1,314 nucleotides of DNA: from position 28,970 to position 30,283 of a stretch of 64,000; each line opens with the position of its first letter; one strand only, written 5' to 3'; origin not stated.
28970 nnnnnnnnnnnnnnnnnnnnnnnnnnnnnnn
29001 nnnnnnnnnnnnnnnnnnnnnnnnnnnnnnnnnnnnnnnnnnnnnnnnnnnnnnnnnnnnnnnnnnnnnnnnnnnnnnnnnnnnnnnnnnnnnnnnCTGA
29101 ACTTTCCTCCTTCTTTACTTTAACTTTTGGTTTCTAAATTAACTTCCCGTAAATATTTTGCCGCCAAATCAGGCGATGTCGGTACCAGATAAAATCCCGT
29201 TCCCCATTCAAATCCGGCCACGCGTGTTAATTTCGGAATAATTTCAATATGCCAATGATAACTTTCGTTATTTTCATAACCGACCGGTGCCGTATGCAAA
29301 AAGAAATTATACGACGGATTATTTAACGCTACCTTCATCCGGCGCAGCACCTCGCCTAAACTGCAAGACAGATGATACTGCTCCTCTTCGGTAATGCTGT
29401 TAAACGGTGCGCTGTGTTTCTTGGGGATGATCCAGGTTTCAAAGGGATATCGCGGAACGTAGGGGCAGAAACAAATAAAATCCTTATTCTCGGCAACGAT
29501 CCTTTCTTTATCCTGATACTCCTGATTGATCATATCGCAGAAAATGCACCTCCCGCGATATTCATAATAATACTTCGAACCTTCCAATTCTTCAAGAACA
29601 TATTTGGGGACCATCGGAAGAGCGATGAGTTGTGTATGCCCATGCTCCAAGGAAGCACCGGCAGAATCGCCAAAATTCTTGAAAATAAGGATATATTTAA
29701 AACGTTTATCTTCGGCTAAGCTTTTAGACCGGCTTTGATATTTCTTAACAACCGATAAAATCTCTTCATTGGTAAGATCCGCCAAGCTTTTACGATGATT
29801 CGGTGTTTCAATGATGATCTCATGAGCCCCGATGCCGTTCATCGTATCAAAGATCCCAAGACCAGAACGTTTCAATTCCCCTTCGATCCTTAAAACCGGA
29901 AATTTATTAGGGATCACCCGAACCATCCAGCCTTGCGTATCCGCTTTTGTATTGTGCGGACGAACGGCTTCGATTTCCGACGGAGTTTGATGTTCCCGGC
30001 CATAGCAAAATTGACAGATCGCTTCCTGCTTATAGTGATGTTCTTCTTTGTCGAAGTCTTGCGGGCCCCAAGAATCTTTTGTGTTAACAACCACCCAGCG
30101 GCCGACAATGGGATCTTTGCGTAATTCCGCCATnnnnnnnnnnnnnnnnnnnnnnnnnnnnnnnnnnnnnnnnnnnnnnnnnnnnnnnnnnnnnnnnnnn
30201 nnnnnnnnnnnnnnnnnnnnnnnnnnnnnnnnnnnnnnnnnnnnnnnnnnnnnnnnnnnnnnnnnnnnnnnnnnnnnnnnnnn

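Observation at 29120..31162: Tandem GalT (HIT) paralogues, one with the HxH nucleophile motif destroyed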

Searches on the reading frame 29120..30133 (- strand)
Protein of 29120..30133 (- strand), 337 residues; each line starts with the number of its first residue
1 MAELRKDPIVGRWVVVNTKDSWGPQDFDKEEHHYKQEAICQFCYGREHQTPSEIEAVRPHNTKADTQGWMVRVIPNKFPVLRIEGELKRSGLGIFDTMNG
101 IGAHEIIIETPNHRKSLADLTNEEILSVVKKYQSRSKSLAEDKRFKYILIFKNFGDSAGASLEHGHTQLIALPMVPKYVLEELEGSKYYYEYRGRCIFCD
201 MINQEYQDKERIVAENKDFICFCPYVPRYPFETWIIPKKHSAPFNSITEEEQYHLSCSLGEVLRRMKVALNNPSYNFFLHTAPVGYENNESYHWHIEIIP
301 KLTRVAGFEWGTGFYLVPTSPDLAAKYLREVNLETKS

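Call 4: search_protein_families(library=pfam, proteins=[window:29120-30133:-], max_evalue=0.01)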
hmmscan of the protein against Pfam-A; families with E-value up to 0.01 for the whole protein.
window:29120-30133:- (337 aa): 7 families
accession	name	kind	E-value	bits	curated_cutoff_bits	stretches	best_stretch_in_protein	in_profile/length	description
PF02744.22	GalP_UDP_tr_C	-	9e-14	52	29.2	1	187-305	6-124/165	Galactose-1-phosphate uridyl transferase, C-terminal domain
PF01087.27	GalP_UDP_transf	-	2.2e-13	51.5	22.1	1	71-176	75-184/184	Galactose-1-phosphate uridyl transferase, N-terminal domain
PF16268.10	DUF4921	-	4.3e-12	46.1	28.5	1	139-322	215-387/425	Domain of unknown function (DUF4921)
PF01230.28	HIT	-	7.7e-10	39.7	21.5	1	208-296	4-92/98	HIT domain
PF16285.10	DUF4931_N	-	1.1e-08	35.6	24.1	1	104-172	53-121/124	Domain of unknown function (DUF4931) N-terminal domain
PF11969.13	DcpS_C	-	1e-07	32.8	24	1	195-298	1-99/114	Scavenger mRNA decapping enzyme C-term binding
PF19327.4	Ap4A_phos_N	-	0.00062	19.8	23.1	1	149-177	137-165/177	Ap4A phosphorylase N-terminal domain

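Call 5: search_protein_families(library=ncbifam, proteins=[window:29120-30133:-], max_evalue=0.01)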
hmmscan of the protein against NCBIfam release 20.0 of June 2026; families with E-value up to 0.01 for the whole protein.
window:29120-30133:- (337 aa): 4 families
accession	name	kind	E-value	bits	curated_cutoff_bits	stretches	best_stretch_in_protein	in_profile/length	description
NF008724.0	PRK11720.1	equivalog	8.4e-41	140.2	448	1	4-307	12-308/348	UDP-glucose--hexose-1-phosphate uridylyltransferase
TIGR00209.1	galT_1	equivalog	2.2e-36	125.6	102.1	1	5-307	14-309/349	galactose-1-phosphate uridylyltransferase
NF045834.1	M_plasma_HinT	exception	1.5e-06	29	130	1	197-300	1-100/102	histidine triad protein HinT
NF052622.1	ATPAdlTfActino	equivalog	0.00064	19.3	290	0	206-306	48-147/176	ATP adenylyltransferase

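Call 6: search_solved_structures(query=window:29120-30133:-, max_evalue=0.001, show_alignments=3)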
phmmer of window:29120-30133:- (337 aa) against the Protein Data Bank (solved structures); distinct sequences matched with E-value up to 0.001: 16.
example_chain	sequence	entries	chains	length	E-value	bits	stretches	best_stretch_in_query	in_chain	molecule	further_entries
1z84_A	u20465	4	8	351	6e-68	232.6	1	3-333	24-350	galactose-1-phosphate uridyl transferase-like protein | putative galactose-1-phosphate uridyl transferase | Probable galactose-1-phosphate uridyl transferase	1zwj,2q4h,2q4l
2h39_A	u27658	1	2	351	1.5e-66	228.1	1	3-333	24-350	Probable galactose-1-phosphate uridyl transferase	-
6k5z_A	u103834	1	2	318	2.2e-35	125.5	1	66-327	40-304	Galactose-1-phosphate uridylyltransferase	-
6k9z_A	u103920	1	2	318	3.8e-34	121.5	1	66-327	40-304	Galactose-1-phosphate uridylyltransferase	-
1hxp_A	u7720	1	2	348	5e-23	84.9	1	87-327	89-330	HEXOSE-1-PHOSPHATE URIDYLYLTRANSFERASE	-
1hxq_A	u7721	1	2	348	5.3e-23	84.8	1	87-327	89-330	HEXOSE-1-PHOSPHATE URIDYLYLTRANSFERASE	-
1gup_A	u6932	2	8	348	1.3e-21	80.3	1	87-327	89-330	GALACTOSE-1-PHOSPHATE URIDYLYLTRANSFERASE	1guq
6gqd_A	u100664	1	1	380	6.4e-15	58.2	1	73-308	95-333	Galactose-1-phosphate uridylyltransferase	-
5in3_B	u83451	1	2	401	6.7e-15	58.2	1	73-308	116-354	Galactose-1-phosphate uridylyltransferase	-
6d6j_A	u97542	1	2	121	3.2e-06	29.6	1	188-299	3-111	HIT family hydrolase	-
4qvu_A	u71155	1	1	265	1.2e-05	27.7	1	104-175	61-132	Uncharacterized protein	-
3oj7_A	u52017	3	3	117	2.6e-05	26.6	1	195-263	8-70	Putative histidine triad family protein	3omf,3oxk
4egu_A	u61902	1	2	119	4.7e-05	25.8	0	94-178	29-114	histidine triad (HIT) protein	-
3ksv_A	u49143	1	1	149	9.1e-05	24.9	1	188-315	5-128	Uncharacterized protein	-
3imi_A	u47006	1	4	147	0.00067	22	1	194-308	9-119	HIT family protein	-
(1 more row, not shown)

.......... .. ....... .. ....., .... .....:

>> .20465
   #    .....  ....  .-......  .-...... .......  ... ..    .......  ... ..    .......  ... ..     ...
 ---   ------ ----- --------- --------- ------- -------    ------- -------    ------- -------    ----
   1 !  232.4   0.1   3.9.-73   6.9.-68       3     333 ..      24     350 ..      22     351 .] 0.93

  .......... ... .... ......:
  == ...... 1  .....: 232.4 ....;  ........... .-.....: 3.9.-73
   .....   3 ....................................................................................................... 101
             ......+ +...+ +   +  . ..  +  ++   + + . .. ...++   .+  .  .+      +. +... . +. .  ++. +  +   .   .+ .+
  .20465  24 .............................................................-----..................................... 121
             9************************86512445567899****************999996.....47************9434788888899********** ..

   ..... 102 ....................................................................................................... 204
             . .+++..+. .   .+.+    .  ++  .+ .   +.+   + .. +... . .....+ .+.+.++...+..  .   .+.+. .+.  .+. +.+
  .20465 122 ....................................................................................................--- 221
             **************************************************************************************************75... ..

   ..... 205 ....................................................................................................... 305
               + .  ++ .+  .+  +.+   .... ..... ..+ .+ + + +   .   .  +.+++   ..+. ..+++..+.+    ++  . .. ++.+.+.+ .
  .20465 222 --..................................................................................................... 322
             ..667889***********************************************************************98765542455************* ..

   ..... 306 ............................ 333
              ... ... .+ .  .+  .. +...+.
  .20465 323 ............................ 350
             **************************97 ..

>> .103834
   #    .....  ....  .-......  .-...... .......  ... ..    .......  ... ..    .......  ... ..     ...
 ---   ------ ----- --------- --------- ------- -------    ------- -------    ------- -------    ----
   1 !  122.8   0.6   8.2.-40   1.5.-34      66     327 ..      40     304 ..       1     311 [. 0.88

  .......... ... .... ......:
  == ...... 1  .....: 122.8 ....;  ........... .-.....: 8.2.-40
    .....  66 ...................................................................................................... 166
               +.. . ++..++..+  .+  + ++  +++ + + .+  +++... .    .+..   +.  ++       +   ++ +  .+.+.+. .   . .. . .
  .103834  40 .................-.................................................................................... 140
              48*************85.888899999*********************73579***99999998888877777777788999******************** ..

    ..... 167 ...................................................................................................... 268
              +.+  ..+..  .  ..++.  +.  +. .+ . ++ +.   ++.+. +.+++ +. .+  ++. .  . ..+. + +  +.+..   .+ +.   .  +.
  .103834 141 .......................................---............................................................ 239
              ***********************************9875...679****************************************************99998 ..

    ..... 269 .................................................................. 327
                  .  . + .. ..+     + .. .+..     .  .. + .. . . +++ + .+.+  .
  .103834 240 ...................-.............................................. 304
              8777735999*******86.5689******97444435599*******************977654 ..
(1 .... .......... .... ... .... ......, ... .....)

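Call 66: find_related_loci(query=window:29120-30133:-, collection=metagenome_contigs, flank=3000)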
Query window:29120-30133:- (337 aa) in metagenome_contigs; peptide patterns used: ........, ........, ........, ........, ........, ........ (x = any residue, [..] = any of these).
87 stretches matched a pattern; 41 encode a relative of the query (tblastn E <= 1e-3); 41 distinct loci.
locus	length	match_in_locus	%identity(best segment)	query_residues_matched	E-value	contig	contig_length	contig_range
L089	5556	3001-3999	68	1-333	2e-166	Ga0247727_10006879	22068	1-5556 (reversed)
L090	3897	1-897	72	35-333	2e-157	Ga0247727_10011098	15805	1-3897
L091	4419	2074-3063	60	1-331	1e-140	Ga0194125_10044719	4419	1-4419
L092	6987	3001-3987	54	1-330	3e-122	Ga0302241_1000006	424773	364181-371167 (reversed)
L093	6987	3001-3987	54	1-330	3e-122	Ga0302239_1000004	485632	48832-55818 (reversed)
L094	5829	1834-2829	54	1-333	3e-121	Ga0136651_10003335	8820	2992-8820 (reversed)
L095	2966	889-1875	53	1-330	1e-122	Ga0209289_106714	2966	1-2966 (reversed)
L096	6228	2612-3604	51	1-333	3e-118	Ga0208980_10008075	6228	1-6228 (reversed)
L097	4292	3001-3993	51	1-333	2e-118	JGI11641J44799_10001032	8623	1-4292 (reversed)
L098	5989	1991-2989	52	1-334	4e-118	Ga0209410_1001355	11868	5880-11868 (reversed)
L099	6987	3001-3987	54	1-330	2e-117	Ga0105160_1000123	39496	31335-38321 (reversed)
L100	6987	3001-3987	52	1-330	2e-116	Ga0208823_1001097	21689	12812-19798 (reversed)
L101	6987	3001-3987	52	1-330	7e-116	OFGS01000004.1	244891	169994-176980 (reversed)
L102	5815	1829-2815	53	1-330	2e-115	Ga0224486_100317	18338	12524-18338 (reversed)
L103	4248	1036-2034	51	1-333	7e-117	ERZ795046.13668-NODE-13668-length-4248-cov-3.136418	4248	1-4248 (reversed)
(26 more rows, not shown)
